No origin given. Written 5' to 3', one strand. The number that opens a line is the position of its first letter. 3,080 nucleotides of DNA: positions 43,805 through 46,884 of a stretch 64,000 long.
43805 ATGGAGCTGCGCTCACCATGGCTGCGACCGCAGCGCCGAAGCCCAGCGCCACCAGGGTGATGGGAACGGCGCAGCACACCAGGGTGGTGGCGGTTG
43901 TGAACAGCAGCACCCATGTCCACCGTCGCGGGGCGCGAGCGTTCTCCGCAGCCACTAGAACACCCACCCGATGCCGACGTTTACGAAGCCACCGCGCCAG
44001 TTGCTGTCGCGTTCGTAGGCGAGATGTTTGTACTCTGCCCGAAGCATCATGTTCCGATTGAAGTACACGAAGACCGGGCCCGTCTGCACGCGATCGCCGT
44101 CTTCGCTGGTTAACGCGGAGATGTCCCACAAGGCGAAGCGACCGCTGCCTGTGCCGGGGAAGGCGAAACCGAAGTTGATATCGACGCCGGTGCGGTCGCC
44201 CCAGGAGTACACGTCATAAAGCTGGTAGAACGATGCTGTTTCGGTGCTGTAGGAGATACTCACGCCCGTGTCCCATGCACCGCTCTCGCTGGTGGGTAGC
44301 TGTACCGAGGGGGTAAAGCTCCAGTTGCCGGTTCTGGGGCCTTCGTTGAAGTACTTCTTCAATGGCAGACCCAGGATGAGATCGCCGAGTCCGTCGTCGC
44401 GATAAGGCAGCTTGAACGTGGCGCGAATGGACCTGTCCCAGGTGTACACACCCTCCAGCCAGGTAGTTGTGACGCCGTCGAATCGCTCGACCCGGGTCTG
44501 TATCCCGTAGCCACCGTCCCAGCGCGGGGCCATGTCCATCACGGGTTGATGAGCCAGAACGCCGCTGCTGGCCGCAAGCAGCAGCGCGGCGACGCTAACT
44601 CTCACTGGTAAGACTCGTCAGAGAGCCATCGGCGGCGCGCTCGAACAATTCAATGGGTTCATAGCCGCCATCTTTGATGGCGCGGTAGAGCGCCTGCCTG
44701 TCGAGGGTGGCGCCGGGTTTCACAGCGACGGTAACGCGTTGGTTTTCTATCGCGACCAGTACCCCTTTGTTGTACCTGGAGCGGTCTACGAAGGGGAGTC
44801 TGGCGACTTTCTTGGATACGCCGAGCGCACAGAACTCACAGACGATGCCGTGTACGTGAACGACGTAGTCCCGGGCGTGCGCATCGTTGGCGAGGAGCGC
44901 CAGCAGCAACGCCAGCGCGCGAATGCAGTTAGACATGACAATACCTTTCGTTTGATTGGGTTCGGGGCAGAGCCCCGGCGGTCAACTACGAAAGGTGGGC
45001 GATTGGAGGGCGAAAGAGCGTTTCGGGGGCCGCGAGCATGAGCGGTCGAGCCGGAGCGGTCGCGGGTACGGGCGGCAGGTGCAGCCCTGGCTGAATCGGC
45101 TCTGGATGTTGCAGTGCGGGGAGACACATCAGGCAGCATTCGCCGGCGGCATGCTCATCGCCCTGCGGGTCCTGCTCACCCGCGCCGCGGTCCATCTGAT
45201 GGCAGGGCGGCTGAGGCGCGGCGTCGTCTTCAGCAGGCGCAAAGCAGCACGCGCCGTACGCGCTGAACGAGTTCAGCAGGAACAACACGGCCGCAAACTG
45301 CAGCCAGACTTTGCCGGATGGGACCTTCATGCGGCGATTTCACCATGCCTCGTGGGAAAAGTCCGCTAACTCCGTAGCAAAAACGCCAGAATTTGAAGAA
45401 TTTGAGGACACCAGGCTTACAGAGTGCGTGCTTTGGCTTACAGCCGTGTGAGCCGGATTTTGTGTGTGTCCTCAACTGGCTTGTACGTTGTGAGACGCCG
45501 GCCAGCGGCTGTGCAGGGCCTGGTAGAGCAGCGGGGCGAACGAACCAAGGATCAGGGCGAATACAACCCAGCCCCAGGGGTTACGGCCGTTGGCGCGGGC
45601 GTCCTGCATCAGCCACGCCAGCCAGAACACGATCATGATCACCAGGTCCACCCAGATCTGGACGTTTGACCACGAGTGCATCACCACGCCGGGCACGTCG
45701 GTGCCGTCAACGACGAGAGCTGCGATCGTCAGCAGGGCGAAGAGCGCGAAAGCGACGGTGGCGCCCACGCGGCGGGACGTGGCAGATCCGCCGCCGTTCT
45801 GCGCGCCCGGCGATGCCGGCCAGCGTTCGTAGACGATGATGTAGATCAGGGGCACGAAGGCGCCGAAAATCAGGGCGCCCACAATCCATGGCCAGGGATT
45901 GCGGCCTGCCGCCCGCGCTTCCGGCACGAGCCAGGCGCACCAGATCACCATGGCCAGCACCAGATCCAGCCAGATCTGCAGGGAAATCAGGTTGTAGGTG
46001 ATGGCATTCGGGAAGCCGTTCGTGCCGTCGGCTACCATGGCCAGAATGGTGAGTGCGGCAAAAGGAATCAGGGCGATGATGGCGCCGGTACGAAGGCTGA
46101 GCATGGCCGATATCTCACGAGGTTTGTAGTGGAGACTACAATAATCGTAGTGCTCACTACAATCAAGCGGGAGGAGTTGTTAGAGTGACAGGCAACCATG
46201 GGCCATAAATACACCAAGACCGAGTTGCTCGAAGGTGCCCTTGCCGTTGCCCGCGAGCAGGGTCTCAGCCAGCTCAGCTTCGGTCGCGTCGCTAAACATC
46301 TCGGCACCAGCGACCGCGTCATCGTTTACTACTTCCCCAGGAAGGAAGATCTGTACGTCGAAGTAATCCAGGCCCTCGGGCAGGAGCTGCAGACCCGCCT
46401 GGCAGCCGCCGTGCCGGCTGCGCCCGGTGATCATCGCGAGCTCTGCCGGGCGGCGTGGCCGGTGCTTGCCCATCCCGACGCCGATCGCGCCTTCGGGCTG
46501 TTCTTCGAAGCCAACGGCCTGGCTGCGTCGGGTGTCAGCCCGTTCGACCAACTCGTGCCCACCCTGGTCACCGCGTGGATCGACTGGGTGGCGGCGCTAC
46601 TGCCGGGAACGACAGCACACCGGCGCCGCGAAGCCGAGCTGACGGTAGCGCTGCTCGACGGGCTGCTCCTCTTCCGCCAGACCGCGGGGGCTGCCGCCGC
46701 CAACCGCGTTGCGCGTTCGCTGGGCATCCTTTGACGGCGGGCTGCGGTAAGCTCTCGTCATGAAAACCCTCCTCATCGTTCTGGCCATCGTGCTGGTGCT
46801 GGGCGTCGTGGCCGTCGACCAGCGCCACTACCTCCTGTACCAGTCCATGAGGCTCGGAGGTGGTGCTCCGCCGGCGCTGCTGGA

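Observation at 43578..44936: Operon merP-like / outer-membrane barrel / merT-like with no merA or merR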

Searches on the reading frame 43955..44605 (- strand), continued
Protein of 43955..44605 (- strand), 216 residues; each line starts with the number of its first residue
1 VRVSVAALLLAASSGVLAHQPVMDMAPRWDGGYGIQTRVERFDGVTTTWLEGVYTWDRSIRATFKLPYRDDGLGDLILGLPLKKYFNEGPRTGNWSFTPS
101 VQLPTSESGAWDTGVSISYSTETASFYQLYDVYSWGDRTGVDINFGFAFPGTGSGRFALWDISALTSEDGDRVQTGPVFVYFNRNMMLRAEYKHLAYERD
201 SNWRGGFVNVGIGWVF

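Call 27: predict_structure(alignment_id=A2)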
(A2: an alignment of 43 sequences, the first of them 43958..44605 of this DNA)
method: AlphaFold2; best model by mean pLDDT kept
length: 216 residues; sequences in the alignment: 43
mean_pLDDT: 88.6   pTM: 0.78
mean pLDDT of the five models: 88.6, 86.6, 86.4, 86.0, 85.7
residues with pLDDT >= 90: 151; 70-90: 47; 50-70: 8; < 50: 10
segments of 3 or more residues with pLDDT < 50: 14-23
pLDDT, mean of each block of 10 residues (from residue 1): 79 44 61 93 93 92 95 95 92 94 92 95 92 94 95 91 94 96 93 94 86 93
secondary structure, 60 per line:
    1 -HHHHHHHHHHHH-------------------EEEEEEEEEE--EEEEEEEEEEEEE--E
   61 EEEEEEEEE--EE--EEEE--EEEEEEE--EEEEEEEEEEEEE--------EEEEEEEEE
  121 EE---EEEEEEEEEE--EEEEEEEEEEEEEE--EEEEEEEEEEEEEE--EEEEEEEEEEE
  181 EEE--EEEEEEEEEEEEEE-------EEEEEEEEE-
elements in order: H2-13 E33-42 E45-57 E60-69 E76-79 E82-88 E91-103 E112-122 E126-135 E138-151 E154-167 E170-183 E186-199 E207-215

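Call 66: search_protein_families(library=ncbifam, proteins=[L062:9503-10546:+, L050:10563-11027:+, L050:11063-11656:+, L050:11677-13449:+], max_evalue=0.001)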
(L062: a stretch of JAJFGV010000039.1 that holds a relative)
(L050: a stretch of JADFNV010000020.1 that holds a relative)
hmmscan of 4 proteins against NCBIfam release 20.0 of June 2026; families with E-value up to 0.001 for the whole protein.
L062:9503-10546:+ (347 aa): 2 families
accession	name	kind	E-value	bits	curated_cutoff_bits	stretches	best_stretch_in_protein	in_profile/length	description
NF033936.1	CuZnOut_SO0444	equivalog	1.2e-29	103.6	300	1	59-345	7-310/351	SO_0444 family Cu/Zn efflux transporter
NF040736.1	efflux_SaoE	equivalog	3.9e-27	95.4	325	1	66-345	24-295/352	efflux transporter SaoE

L050:10563-11027:+ (154 aa): 0 families

L050:11063-11656:+ (197 aa): 3 families
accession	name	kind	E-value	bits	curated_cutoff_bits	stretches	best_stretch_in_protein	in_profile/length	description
NF011054.0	PRK14486.1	equivalog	2.2e-08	34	447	1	57-151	203-289/294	putative bifunctional cbb3-type cytochrome c oxidase subunit II/cytochrome c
NF033864.1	cytochrome579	equivalog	3.3e-05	23.7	280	1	67-126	47-110/179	cytochrome 579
TIGR00782.1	ccoP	equivalog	6.4e-05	22.4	179.95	1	63-153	197-282/285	cytochrome-c oxidase, cbb3-type subunit III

L050:11677-13449:+ (590 aa): 8 families
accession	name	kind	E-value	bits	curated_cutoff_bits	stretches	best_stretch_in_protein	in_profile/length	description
TIGR01480.1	copper_res_A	subfamily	1.9e-254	845.6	478.95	1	15-589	5-592/593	copper resistance system multicopper oxidase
TIGR03388.1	ascorbase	equivalog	2.3e-42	145.4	614.8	2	57-195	2-145/542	L-ascorbate oxidase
NF008205.1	PRK10965.1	equivalog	6.7e-31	107.7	525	1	55-174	44-166/529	multicopper oxidase CueO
TIGR03389.1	laccase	equivalog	9.4e-31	107.2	558.9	1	58-206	5-158/539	laccase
TIGR03390.1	ascorbOXfungal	equivalog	5.4e-29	101.1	445.35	1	63-336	15-264/538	L-ascorbate oxidase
TIGR02376.1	Cu_nitrite_red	equivalog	5.2e-15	55.6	296.3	1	71-216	43-196/326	copper-containing nitrite reductase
NF008135.0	PRK10883.1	equivalog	1.4e-06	27.1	581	1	16-167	3-155/471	cell division protein FtsP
TIGR03095.1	rusti_cyanin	equivalog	0.00098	19.3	146.7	0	138-172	116-148/148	rusticyanin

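Call 67: search_protein_families(library=pfam, proteins=[L062:9503-10546:+, L050:10563-11027:+, L050:11063-11656:+, L050:11677-13449:+, L074:10918-11442:+, P0238], max_evalue=0.01)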
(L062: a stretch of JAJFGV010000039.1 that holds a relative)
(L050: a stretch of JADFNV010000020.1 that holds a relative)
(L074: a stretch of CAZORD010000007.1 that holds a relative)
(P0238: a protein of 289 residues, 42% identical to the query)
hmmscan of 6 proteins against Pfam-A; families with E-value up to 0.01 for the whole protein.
L062:9503-10546:+ (347 aa): 1 family
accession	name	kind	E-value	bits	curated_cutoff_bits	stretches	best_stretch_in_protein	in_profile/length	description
PF03773.19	ArsP_1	-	1e-31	110.6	32.3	1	55-345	11-293/294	Predicted permease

L050:10563-11027:+ (154 aa): 1 family
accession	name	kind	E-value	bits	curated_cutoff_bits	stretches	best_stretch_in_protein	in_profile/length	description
PF14342.11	DUF4396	-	1.1e-31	110.6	27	1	21-151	5-141/141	Domain of unknown function (DUF4396)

L050:11063-11656:+ (197 aa): 2 families
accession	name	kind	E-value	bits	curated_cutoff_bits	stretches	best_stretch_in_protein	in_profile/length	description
PF13442.11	Cytochrome_CBB3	-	2.3e-13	50.7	27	1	71-149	5-68/68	Cytochrome C oxidase, cbb3-type, subunit III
PF00034.26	Cytochrom_C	-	5.6e-05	24.8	21.3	1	76-152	8-89/90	Cytochrome c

L050:11677-13449:+ (590 aa): 4 families
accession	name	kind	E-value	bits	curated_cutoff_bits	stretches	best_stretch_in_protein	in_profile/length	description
PF07732.21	Cu-oxidase_3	-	1.6e-46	157.6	21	2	64-173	3-116/119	Multicopper oxidase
PF07731.20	Cu-oxidase_2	-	2.9e-30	105.3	20.4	2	474-589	3-133/137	Multicopper oxidase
PF00394.28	Cu-oxidase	-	5.4e-27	95.3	21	1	184-346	2-134/157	Multicopper oxidase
PF01469.24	Pentapeptide_2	-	0.0063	16.8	26.4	0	388-412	15-39/40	Pentapeptide repeats (8 copies)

L074:10918-11442:+ (174 aa): 1 family
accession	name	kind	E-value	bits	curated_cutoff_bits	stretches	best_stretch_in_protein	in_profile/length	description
PF04307.19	YdjM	-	6.1e-15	55.6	29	1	1-139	1-146/176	YdjM inner membrane protein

P0238 (289 aa): 1 family
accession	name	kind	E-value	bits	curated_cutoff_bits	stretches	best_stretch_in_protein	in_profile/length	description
PF13557.12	Phenol_MetA_deg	-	5.9e-08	33.5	22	1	89-228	46-190/242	Putative MetA-pathway of phenol degradation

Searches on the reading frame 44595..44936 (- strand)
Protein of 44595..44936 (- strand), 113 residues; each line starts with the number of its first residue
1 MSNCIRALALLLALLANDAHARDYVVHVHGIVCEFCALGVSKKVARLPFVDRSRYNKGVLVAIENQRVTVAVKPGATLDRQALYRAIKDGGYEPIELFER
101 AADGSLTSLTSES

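Call 3: search_protein_families(library=pfam, proteins=[window:44595-44936:-], max_evalue=0.1)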
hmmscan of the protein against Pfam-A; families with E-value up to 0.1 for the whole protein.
window:44595-44936:- (113 aa): 1 family
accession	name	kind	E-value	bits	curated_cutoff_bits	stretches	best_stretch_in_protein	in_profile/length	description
PF00403.32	HMA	-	0.0015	19.3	24.8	1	25-93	1-62/62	Heavy-metal-associated domain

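Call 4: search_protein_families(library=ncbifam, proteins=[window:44595-44936:-], max_evalue=0.1)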
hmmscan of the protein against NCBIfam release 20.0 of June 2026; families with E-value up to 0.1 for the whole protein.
window:44595-44936:- (113 aa): 6 families
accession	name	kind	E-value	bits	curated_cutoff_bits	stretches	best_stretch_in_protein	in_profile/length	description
NF047957.1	CopZ_AFE_1862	equivalog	3e-05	24.3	85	1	26-93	3-60/62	CopZ family metallochaperone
NF033795.1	chaper_CopZ_Bs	exception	0.00024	21.2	91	1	25-93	3-64/66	copper chaperone CopZ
NF033781.1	chaper_CopP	exception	0.00096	19.3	112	1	25-93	3-63/65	copper-binding metallochaperone CopP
TIGR02052.1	MerP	equivalog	0.0033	17.9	92.55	1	7-92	7-86/92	mercury resistance system periplasmic binding protein MerP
TIGR00003.1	TIGR00003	subfamily_domain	0.019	15.2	62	1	27-93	5-64/66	copper ion binding protein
NF041115.1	UxxU_metal_bind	equivalog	0.07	13.3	95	1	20-78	2-54/74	metal-binding (seleno)protein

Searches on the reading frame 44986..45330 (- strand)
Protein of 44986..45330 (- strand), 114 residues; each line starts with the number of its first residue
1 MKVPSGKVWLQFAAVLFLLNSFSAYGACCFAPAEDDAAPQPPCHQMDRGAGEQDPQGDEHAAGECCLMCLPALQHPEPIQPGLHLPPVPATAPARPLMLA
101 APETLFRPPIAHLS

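Call 3: search_protein_families(library=pfam, proteins=[window:44986-45330:-], max_evalue=0.1)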
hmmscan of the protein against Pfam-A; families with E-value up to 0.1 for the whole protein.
window:44986-45330:- (114 aa): 1 family
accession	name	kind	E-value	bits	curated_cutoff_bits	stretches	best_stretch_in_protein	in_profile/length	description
PF11162.13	DUF2946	-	0.028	15.6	23.7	1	27-102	17-100/117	Protein of unknown function (DUF2946)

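Call 4: search_protein_families(library=ncbifam, proteins=[window:44986-45330:-], max_evalue=0.1)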
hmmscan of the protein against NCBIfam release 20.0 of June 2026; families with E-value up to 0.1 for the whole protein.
window:44986-45330:- (114 aa): 1 family
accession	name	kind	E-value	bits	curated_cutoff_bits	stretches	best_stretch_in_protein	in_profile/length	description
NF033807.0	CopL_fam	subfamily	0.0012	19.5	40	1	33-111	39-129/129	CopL family metal-binding regulatory protein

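Call 59: search_protein_families(library=pfam, alignment_id=A4, max_evalue=1)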
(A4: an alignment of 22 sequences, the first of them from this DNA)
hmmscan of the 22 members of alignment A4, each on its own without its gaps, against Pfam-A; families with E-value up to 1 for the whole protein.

A. member 1, seq(114 aa): 1 family
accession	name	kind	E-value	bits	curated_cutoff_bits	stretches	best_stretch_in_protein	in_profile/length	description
PF11162.13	DUF2946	-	0.028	15.6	23.7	1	27-102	17-100/117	Protein of unknown function (DUF2946)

B. families by the number of members that match (of 22 scanned): 11 families
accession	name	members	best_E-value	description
PF11162.13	DUF2946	2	0.0048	Protein of unknown function (DUF2946)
PF05296.19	TAS2R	1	0.01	Taste receptor protein (TAS2R)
PF02950.22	Conotoxin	1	0.023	Conotoxin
PF24153.1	Meg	1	0.024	Maternally expressed gene family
PF19553.4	DUF6076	1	0.031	Family of unknown function (DUF6076)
PF06411.16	HdeA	1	0.051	HdeA/HdeB family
PF11895.13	Peroxidase_ext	1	0.055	Fungal peroxidase extension region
PF04103.21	CD20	1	0.089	CD20-like family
PF23949.1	TSTD2_N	1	0.091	TSTD2 protein N-terminal domain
PF10261.15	FIT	1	0.17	Fat storage-inducing transmembrane protein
PF22680.2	Glyco_hydro_123_N_2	1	0.25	Glycoside hydrolase 123 N-terminal domain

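Call 60: search_protein_families(library=ncbifam, alignment_id=A4, max_evalue=1)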
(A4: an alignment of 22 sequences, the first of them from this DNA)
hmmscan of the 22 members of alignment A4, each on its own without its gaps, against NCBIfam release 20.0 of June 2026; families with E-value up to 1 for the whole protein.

A. member 1, seq(114 aa): 1 family
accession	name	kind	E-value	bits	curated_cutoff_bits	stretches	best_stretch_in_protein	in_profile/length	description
NF033807.0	CopL_fam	subfamily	0.0012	19.5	40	1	33-111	39-129/129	CopL family metal-binding regulatory protein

B. families by the number of members that match (of 22 scanned): 4 families
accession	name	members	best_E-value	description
NF033807.0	CopL_fam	8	2e-06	CopL family metal-binding regulatory protein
NF045614.1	efflu_CzcI_Cupr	1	0.0058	cation efflux protein, CzcI family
NF003747.0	PRK05346.1-2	1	0.031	Na(+)-translocating NADH-quinone reductase subunit C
NF007857.0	PRK10566.1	1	0.14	esterase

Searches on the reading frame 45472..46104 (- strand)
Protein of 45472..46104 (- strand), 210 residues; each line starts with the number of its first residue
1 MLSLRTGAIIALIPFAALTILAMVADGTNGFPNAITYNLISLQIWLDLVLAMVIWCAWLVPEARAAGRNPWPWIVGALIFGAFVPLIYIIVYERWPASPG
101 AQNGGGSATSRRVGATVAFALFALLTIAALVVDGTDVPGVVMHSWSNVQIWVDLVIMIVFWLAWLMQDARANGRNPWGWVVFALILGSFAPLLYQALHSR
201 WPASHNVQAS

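Call 3: search_protein_families(library=pfam, proteins=[window:45472-46104:-], max_evalue=0.1)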
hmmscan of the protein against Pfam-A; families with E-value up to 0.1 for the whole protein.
window:45472-46104:- (210 aa): 2 families
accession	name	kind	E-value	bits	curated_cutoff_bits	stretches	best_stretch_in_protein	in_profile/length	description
PF11196.13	DUF2834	-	0.0089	16.7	22.9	1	9-81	7-82/96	Protein of unknown function DUF2834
PF19358.4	DUF5935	-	0.011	16.1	23.6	0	47-87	77-119/193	Family of unknown function (DUF5935)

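Call 4: search_protein_families(library=ncbifam, proteins=[window:45472-46104:-], max_evalue=0.1)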
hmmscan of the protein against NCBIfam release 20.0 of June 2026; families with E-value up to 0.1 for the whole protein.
window:45472-46104:- (210 aa): 0 families

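Call 67: search_protein_families(library=pfam, proteins=[window:45472-46104:-], max_evalue=0.01)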
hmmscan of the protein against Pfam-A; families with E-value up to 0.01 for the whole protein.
window:45472-46104:- (210 aa): 1 family
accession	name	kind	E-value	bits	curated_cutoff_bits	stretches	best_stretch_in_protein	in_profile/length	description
PF11196.13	DUF2834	-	0.0089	16.7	22.9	0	9-81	7-82/96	Protein of unknown function DUF2834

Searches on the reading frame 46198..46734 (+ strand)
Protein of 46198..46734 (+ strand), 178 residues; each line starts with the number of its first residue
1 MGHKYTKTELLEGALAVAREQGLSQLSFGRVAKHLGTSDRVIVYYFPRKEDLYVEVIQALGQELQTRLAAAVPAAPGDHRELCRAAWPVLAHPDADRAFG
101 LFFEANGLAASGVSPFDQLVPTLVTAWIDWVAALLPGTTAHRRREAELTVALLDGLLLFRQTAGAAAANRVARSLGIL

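Call 3: search_protein_families(library=pfam, proteins=[window:46198-46734:+], max_evalue=0.1)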
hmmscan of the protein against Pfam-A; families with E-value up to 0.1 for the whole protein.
window:46198-46734:+ (178 aa): 1 family
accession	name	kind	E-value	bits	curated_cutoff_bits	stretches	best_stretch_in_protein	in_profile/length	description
PF00440.29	TetR_N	-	1.1e-09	38.3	24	1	10-56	1-47/47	Bacterial regulatory proteins, tetR family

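Call 4: search_protein_families(library=ncbifam, proteins=[window:46198-46734:+], max_evalue=0.1)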
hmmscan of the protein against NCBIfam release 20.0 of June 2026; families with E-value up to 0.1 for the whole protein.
window:46198-46734:+ (178 aa): 15 families
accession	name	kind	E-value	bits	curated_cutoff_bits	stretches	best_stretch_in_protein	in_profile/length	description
TIGR03384.1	betaine_BetI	equivalog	8.3e-08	32.1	201.3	1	6-75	9-78/189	choline-binding transcriptional repressor BetI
NF001978.0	PRK00767.1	equivalog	1.6e-07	31.3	118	1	7-78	11-82/197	transcriptional regulator BetI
TIGR03613.1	RutR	equivalog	5.7e-06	26.3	368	1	7-59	10-62/202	pyrimidine utilization regulatory protein R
NF011584.0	PRK15008.1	equivalog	1.5e-05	25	230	1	7-60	20-73/212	HTH-type transcriptional regulator RutR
NF038211.1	MFT_alt_reg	equivalog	4.2e-05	24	285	1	7-59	3-55/193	mycofactocin system transcriptional regulator MftR2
NF053878.1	FATransRegFadRBac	equivalog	4.2e-05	23.4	200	1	4-62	4-60/190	fatty acid metabolism transcriptional regulator FadR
NF053731.1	TransRegFasRMycb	equivalog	4.8e-05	23.2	330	1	7-113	13-120/199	HTH-type transcriptional activator FasR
NF051852.1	efflux_TF_MtrR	exception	7.5e-05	22.6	280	1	5-75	10-80/205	multidrug efflux system transcriptional repressor MtrR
NF007949.0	PRK10668.1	equivalog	0.00082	18.9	271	1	5-63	11-69/216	multidrug efflux transporter transcriptional repressor AcrR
NF008587.1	PRK11552.1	equivalog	0.0012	18.5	365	1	6-75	8-76/213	transcriptional regulator CecR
NF041196.1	ScbR_bind_reg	equivalog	0.011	15.9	150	1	6-86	7-87/191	ScbR family autoregulator-binding transcription factor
TIGR03968.1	mycofact_TetR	equivalog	0.013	15.1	224.9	1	6-72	10-76/190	mycofactocin system transcriptional regulator MftR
NF047866.1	TF_DicD_YjdC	equivalog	0.025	14.7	240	1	8-65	4-61/191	division control transcriptional repressor DicD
NF051457.1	acryl_TF_AcuR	equivalog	0.031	13.6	247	1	5-69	17-81/204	acrylate utilization transcriptional regulator AcuR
NF008647.0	PRK11640.1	equivalog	0.073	13.2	267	0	8-65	4-61/191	transcriptional regulator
